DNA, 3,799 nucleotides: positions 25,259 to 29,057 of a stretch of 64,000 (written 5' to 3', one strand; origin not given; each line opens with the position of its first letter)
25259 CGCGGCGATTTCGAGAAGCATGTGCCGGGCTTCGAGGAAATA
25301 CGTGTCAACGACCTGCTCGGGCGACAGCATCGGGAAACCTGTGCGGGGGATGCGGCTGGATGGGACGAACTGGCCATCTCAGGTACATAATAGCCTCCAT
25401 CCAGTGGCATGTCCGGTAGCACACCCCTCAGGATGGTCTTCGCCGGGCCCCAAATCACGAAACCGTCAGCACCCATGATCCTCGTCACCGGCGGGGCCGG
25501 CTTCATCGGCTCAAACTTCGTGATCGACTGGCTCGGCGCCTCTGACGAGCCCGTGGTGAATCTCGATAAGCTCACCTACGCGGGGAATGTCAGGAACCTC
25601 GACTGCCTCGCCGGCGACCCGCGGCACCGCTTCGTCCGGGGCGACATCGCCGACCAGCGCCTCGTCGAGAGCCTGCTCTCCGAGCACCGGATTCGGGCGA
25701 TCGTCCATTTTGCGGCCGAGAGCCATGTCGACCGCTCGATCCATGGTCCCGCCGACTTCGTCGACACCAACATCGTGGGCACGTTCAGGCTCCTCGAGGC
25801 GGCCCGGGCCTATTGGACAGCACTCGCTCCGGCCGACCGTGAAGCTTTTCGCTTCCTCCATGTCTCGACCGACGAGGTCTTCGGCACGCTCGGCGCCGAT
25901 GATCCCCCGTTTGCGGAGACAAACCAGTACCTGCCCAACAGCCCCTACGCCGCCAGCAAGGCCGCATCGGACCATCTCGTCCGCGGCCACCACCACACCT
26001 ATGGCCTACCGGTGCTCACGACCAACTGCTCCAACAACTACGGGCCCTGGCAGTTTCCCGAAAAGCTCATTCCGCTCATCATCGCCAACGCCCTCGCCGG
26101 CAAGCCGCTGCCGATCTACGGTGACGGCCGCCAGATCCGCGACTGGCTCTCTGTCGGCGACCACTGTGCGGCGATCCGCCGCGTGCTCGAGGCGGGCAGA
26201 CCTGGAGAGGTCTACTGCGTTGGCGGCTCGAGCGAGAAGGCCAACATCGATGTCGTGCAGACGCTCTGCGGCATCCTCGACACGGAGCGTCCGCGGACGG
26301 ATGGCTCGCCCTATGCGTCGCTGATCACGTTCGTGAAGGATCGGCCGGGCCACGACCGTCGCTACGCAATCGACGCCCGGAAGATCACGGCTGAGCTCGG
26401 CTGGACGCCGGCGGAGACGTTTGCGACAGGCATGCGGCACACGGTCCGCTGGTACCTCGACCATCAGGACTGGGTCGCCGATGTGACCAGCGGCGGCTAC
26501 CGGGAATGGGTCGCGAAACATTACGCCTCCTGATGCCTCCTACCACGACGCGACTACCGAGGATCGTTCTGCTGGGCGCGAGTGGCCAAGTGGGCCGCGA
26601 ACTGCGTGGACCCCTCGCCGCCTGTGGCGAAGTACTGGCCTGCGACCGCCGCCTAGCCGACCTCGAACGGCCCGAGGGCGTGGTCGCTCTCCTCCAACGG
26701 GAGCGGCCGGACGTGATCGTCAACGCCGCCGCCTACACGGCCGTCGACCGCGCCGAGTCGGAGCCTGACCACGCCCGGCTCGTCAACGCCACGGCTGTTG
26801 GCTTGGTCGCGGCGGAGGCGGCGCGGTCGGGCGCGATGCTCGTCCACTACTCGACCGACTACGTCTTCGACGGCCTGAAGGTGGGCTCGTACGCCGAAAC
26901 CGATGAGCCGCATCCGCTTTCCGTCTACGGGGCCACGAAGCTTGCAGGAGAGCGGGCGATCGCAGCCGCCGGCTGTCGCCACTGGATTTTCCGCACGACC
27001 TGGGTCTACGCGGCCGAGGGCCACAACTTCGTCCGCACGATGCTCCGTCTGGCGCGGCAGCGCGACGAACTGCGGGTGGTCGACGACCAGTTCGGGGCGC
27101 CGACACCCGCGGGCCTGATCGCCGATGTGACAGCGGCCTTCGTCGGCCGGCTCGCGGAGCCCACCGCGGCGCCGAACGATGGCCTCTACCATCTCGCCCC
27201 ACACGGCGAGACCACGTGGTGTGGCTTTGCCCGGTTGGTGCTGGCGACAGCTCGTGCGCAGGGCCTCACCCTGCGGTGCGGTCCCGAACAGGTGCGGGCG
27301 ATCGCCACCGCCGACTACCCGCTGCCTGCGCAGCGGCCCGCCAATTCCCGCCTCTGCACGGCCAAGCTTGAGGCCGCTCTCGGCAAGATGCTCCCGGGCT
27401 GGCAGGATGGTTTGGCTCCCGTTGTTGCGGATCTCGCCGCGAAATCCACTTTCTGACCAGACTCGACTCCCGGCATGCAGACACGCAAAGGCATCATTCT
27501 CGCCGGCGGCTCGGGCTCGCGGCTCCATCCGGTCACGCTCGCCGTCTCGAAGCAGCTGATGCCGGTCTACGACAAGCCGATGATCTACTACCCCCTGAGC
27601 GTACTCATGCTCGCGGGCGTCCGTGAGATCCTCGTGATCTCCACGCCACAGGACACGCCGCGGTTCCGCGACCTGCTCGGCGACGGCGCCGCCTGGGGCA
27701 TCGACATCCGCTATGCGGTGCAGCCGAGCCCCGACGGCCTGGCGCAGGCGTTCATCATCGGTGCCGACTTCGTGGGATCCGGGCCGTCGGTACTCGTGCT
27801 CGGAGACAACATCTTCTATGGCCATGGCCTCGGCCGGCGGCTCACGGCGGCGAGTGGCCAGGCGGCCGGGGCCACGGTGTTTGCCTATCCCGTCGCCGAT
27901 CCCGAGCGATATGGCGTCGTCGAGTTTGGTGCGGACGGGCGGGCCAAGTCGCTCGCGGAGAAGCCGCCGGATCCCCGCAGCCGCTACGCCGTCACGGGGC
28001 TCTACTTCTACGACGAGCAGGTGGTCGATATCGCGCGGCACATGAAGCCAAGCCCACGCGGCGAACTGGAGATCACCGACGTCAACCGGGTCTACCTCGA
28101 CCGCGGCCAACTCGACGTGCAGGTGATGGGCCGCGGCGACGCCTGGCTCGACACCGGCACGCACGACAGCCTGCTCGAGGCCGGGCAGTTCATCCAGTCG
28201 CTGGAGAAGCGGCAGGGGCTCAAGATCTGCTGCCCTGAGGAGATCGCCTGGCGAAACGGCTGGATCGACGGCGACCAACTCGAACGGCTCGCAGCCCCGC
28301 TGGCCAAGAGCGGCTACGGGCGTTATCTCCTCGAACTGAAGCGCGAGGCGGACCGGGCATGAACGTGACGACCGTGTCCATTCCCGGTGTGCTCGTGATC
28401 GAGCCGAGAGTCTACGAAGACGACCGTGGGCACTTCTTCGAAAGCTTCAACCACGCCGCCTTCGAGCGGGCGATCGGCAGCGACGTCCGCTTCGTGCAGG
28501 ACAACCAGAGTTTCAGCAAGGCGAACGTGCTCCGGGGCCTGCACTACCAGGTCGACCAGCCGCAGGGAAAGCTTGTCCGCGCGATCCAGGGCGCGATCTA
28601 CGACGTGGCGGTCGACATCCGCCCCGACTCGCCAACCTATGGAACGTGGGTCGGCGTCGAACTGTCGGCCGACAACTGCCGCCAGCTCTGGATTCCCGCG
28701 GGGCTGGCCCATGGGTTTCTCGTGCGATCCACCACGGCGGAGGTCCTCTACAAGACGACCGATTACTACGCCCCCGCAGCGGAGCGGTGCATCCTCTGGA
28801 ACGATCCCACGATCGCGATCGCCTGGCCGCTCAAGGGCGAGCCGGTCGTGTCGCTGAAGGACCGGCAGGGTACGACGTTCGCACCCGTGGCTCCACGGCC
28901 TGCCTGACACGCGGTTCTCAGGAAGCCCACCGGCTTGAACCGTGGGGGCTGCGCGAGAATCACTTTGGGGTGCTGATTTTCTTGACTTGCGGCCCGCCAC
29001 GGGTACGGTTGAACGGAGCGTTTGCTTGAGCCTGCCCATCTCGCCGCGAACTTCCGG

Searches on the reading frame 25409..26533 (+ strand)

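Call 7: search_protein_families(library=pfam, proteins=[window:25409-26533:+], max_evalue=0.001)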
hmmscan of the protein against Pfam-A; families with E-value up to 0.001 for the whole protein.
window:25409-26533:+ (374 aa): 6 families
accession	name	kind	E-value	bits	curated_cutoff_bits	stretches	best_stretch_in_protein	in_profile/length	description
PF16363.11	GDP_Man_Dehyd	-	2.9e-88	297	27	1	25-344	1-331/332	GDP-mannose 4,6 dehydratase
PF01370.27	Epimerase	-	9.3e-63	212.3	20.9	1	24-272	1-240/240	NAD dependent epimerase/dehydratase family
PF04321.23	RmlD_sub_bind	-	1e-11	44.9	27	1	24-196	3-141/287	RmlD substrate binding domain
PF02719.21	Polysacc_synt_2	-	7.8e-11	42.1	20.2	1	24-135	1-118/293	Polysaccharide biosynthesis protein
PF07993.18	NAD_binding_4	-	8.1e-10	38.7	20.1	1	26-208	1-205/258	Male sterility protein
PF01073.25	3Beta_HSD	-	2.4e-06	27.2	22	1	25-192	1-158/280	3-beta hydroxysteroid dehydrogenase/isomerase family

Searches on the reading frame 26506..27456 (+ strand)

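Call 7: search_protein_families(library=pfam, proteins=[window:26506-27456:+], max_evalue=0.001)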
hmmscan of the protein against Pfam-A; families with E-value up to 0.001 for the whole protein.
window:26506-27456:+ (316 aa): 4 families
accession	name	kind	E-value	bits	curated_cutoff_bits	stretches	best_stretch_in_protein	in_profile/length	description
PF04321.23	RmlD_sub_bind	-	1.8e-101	339.4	27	1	19-310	2-285/287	RmlD substrate binding domain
PF01370.27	Epimerase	-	5.3e-17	62.5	20.9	1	20-181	1-187/240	NAD dependent epimerase/dehydratase family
PF16363.11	GDP_Man_Dehyd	-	2.2e-09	37.7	27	1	51-155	59-167/332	GDP-mannose 4,6 dehydratase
PF02719.21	Polysacc_synt_2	-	6.9e-05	22.6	20.2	1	49-158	59-155/293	Polysaccharide biosynthesis protein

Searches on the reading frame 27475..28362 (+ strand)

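Call 7: search_protein_families(library=pfam, proteins=[window:27475-28362:+], max_evalue=0.001)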
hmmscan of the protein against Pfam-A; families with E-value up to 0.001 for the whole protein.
window:27475-28362:+ (295 aa): 2 families
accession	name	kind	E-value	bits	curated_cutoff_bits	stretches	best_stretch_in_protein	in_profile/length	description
PF00483.29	NTP_transferase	-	1.1e-75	254.8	21.2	1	5-241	1-243/245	Nucleotidyl transferase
PF12804.13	NTP_transf_3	-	1.2e-09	39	27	1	6-140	1-122/160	MobA-like NTP transferase domain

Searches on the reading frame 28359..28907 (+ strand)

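Call 7: search_protein_families(library=pfam, proteins=[window:28359-28907:+], max_evalue=0.001)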
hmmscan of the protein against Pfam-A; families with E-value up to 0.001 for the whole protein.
window:28359-28907:+ (182 aa): 1 family
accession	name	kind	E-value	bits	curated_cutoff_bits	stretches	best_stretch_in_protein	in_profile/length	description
PF00908.23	dTDP_sugar_isom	-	1.2e-69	233.7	27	1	6-174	2-166/168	dTDP-4-dehydrorhamnose 3,5-epimerase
